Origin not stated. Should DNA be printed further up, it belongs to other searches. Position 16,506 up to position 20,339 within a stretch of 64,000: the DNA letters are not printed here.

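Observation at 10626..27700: Two giant S8 subtilases placed convergently against a type-IV-filament assembly module: a candidate archaeal T2SS-like secretion or surface-display locus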

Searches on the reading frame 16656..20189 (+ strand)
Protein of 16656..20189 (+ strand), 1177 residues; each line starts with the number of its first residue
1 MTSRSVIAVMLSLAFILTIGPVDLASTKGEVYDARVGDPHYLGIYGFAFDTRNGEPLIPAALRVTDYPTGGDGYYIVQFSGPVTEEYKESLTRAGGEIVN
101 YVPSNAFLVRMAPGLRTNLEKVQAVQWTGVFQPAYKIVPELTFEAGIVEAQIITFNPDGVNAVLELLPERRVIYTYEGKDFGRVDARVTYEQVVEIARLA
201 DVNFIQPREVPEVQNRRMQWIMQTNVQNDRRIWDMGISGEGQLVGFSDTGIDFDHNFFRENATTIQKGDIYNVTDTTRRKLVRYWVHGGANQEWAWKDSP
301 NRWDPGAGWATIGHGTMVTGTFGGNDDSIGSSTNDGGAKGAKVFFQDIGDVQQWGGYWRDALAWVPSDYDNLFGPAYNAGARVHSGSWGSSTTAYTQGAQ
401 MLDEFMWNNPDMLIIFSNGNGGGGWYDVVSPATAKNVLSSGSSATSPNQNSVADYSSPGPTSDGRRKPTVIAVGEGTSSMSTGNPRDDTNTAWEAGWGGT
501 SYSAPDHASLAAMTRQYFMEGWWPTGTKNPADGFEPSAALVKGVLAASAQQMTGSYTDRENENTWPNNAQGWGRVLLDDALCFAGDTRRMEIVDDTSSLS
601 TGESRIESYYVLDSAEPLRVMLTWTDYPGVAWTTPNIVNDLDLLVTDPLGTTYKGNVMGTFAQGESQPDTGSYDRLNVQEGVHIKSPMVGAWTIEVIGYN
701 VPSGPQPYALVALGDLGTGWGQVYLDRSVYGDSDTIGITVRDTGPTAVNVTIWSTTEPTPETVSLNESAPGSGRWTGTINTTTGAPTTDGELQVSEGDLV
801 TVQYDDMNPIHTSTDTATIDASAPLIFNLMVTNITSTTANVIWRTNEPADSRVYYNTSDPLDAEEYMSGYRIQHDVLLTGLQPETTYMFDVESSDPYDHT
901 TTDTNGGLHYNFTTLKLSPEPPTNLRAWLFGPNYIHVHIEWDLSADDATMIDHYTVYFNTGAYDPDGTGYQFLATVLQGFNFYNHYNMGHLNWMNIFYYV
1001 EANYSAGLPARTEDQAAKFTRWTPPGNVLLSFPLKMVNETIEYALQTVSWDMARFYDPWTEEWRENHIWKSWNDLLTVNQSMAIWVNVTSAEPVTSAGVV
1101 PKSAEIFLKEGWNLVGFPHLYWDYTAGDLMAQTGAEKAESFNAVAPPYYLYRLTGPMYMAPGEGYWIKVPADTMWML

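Call 4: search_protein_families(library=pfam, proteins=[window:16656-20189:+], max_evalue=0.01)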
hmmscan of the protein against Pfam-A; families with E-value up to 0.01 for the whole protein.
window:16656-20189:+ (1177 aa): 3 families
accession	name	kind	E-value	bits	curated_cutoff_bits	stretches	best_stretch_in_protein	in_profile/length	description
PF00082.27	Peptidase_S8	-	1.3e-28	100.6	21.8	1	239-573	1-288/288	Subtilase family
PF16656.11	Pur_ac_phosph_N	-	1.1e-07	32.7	30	1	828-895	5-82/93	Purple acid Phosphatase, N-terminal domain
PF00041.27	fn3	-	4.5e-05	24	25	1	823-892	2-67/84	Fibronectin type III domain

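Call 6: search_protein_families(library=ncbifam, proteins=[window:16656-20189:+], max_evalue=0.1)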
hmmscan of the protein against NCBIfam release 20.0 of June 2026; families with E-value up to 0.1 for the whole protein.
window:16656-20189:+ (1177 aa): 4 families
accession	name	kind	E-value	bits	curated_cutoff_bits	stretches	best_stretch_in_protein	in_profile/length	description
TIGR03921.1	T7SS_mycosin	equivalog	4e-05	22.9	278.75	1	410-520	148-249/353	type VII secretion-associated serine protease mycosin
NF040553.1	SGO_0316_fam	subfamily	4.2e-05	21.4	1400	1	227-259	273-305/1486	SGO_0316/SGO_0317 family LPXTG-anchored serine peptidase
NF040809.1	germ_prot_CspBA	exception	0.022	12.4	1250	0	233-372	645-777/1099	bifunctional germination protease/germinant receptor pseudoprotease CspBA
NF042956.1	IteS_antiphage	equivalog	0.062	11.5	900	1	442-560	433-544/747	S8 family anti-phage peptidase IteS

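Call 47: search_solved_structures(query=window:16656-20189:+, max_evalue=0.001)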
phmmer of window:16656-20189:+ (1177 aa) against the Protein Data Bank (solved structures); distinct sequences matched with E-value up to 0.001: 2.
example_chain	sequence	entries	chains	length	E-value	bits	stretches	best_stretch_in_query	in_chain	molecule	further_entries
1wmd_A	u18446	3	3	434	3.9e-47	163.5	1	311-711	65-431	protease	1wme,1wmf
5fax_A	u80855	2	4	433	9e-47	162.3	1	313-711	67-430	Subtilase SubHal from Bacillus halmapalus | Enzyme subtilase SubHal from Bacillus halmapalus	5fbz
